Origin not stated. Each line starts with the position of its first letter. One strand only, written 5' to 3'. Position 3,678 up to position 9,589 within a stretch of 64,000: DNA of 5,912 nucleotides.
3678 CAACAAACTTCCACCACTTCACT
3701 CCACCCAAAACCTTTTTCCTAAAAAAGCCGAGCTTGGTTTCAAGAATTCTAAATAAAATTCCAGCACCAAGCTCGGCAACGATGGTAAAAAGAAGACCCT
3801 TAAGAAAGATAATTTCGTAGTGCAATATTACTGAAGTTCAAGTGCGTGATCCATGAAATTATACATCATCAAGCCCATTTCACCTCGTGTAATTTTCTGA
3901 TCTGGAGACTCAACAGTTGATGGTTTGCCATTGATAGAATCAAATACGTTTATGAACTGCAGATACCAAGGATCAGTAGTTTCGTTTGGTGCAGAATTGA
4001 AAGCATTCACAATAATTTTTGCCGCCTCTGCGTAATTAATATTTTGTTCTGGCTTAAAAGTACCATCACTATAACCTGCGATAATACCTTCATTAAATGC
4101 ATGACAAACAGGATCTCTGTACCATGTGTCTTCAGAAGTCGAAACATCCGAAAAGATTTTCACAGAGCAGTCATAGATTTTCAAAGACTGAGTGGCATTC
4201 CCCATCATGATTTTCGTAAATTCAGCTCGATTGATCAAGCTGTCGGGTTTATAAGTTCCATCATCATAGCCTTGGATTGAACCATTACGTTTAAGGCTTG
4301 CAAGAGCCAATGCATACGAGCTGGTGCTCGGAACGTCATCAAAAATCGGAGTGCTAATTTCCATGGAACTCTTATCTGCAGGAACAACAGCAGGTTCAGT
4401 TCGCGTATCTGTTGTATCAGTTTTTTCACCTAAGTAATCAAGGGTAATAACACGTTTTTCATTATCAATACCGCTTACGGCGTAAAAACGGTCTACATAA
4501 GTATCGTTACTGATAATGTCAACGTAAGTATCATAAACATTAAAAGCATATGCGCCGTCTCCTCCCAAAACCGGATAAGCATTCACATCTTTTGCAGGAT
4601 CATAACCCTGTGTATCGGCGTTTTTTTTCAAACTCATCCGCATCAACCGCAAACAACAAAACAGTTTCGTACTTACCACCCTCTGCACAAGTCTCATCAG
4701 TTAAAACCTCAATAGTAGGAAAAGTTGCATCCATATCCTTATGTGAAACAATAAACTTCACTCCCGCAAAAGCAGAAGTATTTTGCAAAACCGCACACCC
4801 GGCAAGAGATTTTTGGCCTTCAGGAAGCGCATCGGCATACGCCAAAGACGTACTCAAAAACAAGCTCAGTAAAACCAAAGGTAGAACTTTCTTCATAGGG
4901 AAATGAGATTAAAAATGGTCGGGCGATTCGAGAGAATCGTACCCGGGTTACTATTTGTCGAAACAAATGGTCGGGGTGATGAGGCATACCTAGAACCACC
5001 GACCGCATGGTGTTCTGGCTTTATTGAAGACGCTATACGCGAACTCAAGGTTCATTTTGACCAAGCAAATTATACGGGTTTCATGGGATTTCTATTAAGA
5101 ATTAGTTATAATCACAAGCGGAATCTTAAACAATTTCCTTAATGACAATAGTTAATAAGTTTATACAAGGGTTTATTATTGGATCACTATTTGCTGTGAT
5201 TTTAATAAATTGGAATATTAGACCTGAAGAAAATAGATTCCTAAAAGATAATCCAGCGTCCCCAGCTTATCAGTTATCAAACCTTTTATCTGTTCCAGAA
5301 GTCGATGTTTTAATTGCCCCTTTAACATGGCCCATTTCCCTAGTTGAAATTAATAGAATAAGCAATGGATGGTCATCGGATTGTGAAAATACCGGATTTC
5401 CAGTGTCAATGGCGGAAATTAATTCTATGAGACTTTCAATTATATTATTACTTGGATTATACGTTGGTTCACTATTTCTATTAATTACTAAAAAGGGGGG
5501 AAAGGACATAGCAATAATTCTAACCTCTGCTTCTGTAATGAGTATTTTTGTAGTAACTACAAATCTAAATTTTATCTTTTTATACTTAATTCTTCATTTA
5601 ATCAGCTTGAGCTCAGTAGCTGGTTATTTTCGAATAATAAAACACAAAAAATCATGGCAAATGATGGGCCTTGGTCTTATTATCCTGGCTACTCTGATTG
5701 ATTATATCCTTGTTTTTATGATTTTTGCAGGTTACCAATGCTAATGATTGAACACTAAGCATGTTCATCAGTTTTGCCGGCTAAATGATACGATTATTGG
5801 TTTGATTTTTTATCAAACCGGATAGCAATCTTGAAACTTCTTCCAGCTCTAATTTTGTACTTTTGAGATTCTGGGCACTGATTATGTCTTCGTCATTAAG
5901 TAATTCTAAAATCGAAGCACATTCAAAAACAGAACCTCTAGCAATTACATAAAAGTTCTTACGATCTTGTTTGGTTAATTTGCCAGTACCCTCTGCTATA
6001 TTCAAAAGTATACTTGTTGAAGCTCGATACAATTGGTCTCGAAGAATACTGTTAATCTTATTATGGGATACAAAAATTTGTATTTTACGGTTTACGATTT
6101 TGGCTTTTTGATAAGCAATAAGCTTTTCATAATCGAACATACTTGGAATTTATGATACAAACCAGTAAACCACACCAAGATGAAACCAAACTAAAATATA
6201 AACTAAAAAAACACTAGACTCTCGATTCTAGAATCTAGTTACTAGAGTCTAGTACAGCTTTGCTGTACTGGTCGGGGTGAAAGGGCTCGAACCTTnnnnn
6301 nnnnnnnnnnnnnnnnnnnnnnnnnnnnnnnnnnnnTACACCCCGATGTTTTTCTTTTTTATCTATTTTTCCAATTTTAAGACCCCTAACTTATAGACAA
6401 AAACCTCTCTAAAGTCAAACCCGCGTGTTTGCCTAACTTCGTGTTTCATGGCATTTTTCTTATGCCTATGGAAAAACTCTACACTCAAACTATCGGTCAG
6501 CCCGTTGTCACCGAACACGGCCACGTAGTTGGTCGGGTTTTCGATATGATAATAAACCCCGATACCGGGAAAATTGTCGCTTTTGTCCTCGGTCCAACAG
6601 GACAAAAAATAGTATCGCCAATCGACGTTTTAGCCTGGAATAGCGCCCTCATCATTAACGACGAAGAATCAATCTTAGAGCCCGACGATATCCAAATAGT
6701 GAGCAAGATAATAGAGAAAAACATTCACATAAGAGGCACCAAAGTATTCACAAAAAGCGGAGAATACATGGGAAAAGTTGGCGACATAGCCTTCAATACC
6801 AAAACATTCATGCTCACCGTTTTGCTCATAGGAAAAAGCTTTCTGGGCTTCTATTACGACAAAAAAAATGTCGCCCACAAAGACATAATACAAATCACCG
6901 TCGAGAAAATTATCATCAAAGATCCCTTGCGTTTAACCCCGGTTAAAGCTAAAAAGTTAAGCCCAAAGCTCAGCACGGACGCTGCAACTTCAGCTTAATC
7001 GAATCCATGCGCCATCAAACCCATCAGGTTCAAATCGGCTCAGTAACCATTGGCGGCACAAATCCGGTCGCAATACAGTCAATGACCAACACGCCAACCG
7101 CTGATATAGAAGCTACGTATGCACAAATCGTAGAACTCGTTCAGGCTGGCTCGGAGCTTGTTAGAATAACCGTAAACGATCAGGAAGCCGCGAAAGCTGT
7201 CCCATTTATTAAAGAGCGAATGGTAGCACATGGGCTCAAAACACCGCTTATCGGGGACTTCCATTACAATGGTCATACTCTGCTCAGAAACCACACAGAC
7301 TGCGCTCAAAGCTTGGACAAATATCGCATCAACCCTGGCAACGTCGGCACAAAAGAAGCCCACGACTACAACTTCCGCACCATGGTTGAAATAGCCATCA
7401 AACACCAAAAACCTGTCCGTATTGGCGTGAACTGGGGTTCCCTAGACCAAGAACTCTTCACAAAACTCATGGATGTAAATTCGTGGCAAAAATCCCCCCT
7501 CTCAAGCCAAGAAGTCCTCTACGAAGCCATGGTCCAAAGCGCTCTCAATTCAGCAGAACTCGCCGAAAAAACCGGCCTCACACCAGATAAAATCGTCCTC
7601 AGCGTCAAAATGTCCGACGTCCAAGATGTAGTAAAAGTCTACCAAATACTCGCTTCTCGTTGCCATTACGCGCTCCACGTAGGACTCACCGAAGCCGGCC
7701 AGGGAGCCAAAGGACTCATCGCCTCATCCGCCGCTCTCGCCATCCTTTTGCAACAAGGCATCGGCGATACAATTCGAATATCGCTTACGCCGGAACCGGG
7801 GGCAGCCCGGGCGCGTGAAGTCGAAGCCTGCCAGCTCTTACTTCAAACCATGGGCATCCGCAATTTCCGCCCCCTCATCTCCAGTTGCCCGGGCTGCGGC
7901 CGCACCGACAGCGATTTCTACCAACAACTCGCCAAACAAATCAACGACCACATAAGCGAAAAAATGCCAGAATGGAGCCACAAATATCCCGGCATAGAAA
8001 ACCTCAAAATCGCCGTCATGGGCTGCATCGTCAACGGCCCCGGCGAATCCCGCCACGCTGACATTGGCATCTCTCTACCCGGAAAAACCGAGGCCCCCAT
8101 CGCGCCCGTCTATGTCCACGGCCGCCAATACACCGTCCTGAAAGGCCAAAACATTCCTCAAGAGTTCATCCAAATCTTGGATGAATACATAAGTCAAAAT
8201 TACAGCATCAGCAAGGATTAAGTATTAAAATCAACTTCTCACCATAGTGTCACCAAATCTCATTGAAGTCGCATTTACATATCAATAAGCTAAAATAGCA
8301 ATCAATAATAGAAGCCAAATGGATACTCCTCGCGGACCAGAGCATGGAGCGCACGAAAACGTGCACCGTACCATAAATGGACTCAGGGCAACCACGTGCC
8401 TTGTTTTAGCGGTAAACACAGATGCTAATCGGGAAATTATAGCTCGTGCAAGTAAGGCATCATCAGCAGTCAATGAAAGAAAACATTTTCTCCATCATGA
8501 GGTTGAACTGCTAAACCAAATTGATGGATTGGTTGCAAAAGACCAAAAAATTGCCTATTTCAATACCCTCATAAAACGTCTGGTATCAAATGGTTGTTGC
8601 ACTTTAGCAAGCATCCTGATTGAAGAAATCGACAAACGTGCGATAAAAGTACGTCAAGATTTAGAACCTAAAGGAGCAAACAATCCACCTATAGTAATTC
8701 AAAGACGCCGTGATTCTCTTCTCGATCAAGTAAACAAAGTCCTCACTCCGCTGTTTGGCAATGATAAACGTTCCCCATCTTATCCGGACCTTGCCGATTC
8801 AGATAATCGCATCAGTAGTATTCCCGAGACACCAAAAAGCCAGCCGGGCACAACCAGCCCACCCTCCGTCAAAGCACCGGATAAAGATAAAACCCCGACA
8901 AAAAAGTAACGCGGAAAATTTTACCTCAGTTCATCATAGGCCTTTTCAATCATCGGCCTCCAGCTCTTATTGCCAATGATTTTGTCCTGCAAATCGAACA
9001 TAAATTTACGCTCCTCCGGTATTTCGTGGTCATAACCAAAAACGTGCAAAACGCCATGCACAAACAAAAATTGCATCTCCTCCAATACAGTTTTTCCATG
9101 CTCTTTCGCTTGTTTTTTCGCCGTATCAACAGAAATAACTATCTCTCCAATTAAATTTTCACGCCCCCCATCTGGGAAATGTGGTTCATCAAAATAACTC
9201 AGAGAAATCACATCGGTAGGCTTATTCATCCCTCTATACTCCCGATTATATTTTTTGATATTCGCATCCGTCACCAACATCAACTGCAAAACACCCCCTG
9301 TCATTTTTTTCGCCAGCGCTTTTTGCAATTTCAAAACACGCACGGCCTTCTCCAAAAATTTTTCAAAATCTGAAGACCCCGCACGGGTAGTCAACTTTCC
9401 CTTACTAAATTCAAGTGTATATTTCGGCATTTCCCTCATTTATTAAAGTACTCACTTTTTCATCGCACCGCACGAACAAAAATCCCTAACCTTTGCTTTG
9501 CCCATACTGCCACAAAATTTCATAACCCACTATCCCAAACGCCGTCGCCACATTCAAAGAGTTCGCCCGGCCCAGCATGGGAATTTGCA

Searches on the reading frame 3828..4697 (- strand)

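Call 48: search_protein_families(library=pfam, proteins=[window:3828-4697:-], max_evalue=0.00001)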
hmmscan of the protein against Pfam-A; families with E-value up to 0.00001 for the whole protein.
window:3828-4697:- (289 aa): 1 family
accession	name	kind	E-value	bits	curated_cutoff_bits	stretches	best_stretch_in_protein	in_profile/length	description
PF00395.25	SLH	-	5.5e-27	93.9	20.8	2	182-226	2-44/44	S-layer homology domain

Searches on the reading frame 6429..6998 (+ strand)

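Call 48: search_protein_families(library=pfam, proteins=[window:6429-6998:+], max_evalue=0.00001)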
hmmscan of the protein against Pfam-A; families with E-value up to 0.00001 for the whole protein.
window:6429-6998:+ (189 aa): 1 family
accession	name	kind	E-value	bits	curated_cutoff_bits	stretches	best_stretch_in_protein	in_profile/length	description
PF05239.21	PRC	-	2.4e-16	60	21.2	2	17-70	5-59/78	PRC-barrel domain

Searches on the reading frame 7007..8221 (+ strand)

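Call 6: search_protein_families(library=pfam, proteins=[window:7007-8221:+], max_evalue=0.01)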
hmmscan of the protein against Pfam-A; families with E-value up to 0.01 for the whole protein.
window:7007-8221:+ (404 aa): 1 family
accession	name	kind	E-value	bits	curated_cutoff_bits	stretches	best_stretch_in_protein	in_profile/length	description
PF04551.19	GcpE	-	5.6e-116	387.7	32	1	5-392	1-342/343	GcpE protein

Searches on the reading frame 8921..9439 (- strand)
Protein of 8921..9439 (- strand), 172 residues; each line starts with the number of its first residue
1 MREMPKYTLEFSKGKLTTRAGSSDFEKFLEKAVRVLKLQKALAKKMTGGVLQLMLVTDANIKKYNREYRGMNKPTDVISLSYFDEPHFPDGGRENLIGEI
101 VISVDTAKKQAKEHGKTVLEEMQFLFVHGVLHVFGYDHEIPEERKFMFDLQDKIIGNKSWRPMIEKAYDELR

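Call 6: search_protein_families(library=pfam, proteins=[window:8921-9439:-], max_evalue=0.01)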
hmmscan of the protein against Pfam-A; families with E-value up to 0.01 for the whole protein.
window:8921-9439:- (172 aa): 1 family
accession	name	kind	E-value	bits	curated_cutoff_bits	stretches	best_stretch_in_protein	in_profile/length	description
PF02130.23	YbeY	-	3.8e-34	117.8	25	1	38-155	15-126/129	Endoribonuclease YbeY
